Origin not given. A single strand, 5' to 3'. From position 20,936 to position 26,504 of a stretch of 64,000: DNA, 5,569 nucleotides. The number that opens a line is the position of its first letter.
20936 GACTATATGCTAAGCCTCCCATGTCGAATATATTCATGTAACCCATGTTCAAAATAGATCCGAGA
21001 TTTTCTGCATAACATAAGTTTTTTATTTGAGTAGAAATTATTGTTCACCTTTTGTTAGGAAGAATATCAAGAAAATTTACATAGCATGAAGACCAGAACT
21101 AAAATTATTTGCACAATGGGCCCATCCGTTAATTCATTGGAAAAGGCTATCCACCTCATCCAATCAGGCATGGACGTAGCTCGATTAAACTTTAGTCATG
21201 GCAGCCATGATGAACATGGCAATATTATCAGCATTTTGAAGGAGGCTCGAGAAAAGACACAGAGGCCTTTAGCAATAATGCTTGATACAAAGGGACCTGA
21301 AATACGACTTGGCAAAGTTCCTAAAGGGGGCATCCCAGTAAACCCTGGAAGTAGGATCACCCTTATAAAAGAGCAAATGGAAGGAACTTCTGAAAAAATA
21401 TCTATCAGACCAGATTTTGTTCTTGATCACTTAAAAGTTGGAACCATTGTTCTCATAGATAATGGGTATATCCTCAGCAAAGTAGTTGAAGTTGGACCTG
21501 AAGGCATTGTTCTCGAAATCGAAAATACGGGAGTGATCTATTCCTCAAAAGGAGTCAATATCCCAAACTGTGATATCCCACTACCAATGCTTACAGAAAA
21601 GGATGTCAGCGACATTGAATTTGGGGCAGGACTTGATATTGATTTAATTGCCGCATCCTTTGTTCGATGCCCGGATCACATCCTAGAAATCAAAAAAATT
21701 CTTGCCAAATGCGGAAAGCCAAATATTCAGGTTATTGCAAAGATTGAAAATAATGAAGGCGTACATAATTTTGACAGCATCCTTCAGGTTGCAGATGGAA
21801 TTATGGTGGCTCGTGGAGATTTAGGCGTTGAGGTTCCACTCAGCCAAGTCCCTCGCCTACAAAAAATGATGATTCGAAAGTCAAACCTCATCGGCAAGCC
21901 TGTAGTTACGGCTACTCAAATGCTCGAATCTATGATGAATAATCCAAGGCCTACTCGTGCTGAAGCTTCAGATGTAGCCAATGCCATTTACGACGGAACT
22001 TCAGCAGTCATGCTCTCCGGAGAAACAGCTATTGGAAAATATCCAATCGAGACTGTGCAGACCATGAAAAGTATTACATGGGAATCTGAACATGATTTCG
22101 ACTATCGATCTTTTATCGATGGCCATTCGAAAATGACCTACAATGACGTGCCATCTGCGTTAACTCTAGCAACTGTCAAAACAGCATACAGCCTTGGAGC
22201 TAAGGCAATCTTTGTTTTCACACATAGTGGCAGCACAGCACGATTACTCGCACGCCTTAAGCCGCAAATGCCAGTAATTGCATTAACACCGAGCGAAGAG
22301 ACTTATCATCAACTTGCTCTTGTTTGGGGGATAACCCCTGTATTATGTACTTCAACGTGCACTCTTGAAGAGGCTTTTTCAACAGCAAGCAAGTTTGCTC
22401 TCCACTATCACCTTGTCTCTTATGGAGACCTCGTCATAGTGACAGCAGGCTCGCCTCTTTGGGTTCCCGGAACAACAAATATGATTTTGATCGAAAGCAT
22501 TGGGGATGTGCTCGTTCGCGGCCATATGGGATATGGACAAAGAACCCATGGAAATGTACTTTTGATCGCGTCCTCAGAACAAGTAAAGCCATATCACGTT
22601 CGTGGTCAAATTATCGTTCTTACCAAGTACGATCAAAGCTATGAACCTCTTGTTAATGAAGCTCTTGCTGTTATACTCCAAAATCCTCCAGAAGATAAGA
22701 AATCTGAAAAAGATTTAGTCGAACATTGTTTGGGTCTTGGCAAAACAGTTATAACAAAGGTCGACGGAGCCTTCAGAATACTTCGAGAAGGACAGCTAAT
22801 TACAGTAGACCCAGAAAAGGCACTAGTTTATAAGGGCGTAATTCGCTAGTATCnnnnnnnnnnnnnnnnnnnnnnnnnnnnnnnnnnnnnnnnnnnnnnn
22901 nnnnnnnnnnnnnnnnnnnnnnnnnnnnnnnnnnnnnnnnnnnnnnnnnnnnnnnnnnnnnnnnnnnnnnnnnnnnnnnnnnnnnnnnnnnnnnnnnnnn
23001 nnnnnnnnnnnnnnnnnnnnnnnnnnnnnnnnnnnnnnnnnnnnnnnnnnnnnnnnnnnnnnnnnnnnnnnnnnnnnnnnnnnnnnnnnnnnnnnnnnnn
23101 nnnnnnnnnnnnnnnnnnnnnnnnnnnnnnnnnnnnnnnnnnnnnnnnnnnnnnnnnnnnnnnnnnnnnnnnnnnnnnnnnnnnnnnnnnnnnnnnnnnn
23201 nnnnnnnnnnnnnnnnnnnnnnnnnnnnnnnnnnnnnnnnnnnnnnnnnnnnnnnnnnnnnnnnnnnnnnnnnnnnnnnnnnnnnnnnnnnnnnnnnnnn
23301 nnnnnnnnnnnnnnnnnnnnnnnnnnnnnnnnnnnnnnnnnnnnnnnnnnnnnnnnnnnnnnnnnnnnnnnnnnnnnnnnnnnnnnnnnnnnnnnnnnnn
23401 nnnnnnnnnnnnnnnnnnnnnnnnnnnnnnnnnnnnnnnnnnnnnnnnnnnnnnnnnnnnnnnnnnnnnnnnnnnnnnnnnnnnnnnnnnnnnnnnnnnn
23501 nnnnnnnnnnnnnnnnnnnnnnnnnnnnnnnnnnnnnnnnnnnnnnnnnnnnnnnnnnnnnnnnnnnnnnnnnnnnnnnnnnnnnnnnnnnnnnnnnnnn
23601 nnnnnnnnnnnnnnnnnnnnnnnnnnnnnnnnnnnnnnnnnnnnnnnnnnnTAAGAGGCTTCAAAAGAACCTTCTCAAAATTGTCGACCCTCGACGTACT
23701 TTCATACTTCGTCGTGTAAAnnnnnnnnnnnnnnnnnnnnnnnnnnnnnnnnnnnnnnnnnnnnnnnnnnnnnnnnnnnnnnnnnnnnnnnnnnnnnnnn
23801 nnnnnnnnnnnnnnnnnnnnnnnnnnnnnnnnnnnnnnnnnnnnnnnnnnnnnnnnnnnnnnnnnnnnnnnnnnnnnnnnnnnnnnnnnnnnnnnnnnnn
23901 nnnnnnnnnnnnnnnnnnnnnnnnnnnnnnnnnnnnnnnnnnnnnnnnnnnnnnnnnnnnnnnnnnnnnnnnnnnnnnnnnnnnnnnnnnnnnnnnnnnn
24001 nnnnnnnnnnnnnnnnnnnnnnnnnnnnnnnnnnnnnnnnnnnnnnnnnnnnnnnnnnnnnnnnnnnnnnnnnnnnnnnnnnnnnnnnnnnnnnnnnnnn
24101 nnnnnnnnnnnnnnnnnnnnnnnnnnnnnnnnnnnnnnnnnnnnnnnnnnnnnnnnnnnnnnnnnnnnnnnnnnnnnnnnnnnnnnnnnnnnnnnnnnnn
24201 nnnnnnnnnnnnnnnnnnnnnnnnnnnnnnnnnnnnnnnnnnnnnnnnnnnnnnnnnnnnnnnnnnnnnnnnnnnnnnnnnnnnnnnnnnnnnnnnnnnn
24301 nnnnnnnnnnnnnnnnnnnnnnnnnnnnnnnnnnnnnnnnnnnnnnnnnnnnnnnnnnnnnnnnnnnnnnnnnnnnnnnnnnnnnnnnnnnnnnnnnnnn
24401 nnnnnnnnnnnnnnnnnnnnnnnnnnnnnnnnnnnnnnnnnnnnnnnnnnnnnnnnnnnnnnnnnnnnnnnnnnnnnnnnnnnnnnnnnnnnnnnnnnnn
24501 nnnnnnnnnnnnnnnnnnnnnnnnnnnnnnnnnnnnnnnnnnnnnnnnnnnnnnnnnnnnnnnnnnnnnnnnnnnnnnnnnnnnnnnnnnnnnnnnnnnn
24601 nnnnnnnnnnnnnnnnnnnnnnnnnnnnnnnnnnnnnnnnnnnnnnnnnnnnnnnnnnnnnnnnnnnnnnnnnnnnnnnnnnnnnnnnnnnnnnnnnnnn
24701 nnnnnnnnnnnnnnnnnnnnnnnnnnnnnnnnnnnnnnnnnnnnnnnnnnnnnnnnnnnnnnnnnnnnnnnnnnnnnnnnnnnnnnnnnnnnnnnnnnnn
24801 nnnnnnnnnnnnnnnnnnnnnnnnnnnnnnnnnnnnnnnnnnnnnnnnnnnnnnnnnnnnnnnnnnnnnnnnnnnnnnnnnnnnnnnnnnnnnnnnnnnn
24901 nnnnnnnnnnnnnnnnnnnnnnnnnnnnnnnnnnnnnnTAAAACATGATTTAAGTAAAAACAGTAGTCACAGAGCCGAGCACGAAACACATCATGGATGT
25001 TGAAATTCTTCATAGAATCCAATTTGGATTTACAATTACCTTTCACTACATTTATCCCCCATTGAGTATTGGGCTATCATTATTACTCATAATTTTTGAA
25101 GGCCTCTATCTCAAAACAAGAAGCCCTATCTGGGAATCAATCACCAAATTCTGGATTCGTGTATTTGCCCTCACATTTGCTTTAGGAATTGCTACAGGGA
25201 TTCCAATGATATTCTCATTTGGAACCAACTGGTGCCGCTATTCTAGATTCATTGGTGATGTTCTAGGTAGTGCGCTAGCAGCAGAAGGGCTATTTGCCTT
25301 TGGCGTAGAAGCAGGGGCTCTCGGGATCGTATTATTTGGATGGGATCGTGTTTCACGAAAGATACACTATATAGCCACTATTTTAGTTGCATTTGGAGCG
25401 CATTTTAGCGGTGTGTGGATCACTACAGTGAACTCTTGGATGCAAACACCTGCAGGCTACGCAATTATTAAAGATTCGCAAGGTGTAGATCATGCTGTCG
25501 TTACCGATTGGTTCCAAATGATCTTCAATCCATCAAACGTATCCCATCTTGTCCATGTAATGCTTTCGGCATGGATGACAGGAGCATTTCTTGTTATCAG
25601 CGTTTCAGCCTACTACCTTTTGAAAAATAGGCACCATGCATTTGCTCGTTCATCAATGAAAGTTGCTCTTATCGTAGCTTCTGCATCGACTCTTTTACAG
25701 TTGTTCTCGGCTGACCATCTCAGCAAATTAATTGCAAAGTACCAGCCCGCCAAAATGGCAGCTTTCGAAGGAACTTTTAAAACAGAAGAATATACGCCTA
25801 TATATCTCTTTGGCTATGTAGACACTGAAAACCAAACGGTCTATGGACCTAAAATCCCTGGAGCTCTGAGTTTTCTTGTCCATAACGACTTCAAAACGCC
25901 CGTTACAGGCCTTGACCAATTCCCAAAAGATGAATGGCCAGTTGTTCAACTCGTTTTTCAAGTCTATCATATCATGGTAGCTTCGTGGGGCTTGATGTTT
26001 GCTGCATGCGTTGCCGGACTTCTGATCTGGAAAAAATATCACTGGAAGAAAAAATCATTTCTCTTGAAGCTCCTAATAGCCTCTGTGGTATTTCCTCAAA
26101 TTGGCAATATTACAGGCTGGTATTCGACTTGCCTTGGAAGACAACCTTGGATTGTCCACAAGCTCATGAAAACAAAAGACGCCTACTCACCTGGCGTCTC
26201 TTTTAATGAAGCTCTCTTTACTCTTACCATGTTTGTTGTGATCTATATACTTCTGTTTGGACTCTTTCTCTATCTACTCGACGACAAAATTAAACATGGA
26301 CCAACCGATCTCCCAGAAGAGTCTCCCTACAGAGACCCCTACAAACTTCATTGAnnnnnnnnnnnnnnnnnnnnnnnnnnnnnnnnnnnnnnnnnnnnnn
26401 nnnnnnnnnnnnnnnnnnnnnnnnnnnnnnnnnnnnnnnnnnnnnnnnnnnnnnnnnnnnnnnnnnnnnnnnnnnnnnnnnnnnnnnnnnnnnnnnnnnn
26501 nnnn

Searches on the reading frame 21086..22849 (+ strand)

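Call 45: search_protein_families(library=ncbifam, proteins=[window:21086-22849:+], max_evalue=0.00001)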
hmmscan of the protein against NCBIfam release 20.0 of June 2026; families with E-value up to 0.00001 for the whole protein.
window:21086-22849:+ (587 aa): 7 families
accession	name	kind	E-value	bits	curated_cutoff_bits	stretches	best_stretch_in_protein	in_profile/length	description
NF004978.0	PRK06354.1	subfamily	1.4e-182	608.3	462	1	2-585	7-586/590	pyruvate kinase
TIGR01064.1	pyruv_kin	equivalog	4.1e-170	566.4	306.4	1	4-471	2-475/476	pyruvate kinase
NF004491.0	PRK05826.1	subfamily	4e-163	543.3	432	1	1-472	3-475/477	pyruvate kinase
NF004886.0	PRK06247.1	subfamily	1.1e-150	502.4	623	1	2-474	4-472/476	pyruvate kinase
NF006664.0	PRK09206.1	equivalog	8e-142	473.1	686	1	4-469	3-467/470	pyruvate kinase PykF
NF005234.0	PRK06739.1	equivalog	4.2e-90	302.2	564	1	8-336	6-330/352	pyruvate kinase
NF011314.0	PRK14725.1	equivalog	4.7e-53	180.4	642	2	91-331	341-590/614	pyruvate kinase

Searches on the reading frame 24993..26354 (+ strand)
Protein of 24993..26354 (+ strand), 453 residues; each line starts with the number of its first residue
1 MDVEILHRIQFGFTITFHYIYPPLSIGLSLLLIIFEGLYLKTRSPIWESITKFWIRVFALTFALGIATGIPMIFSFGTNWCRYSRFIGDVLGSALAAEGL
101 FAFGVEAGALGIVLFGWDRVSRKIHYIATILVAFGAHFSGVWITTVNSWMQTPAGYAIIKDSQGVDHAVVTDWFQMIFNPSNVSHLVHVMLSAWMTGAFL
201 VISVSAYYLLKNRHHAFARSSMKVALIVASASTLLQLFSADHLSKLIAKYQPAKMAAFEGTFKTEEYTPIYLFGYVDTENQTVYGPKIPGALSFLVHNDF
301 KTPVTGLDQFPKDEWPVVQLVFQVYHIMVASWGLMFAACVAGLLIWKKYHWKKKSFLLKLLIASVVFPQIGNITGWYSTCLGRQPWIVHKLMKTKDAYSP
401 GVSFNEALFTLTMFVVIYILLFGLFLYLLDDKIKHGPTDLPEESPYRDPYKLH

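Call 45: search_protein_families(library=ncbifam, proteins=[window:24993-26354:+], max_evalue=0.00001)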
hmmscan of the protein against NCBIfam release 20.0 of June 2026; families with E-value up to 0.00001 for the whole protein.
window:24993-26354:+ (453 aa): 2 families
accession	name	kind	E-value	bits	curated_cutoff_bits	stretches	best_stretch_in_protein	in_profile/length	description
NF011609.0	PRK15035.1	equivalog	1.8e-75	254.8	1025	2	2-319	3-319/514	cytochrome bd-II oxidase subunit 1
NF011677.0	PRK15097.1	equivalog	4.3e-74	250.1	968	2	2-309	3-309/522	cytochrome ubiquinol oxidase subunit I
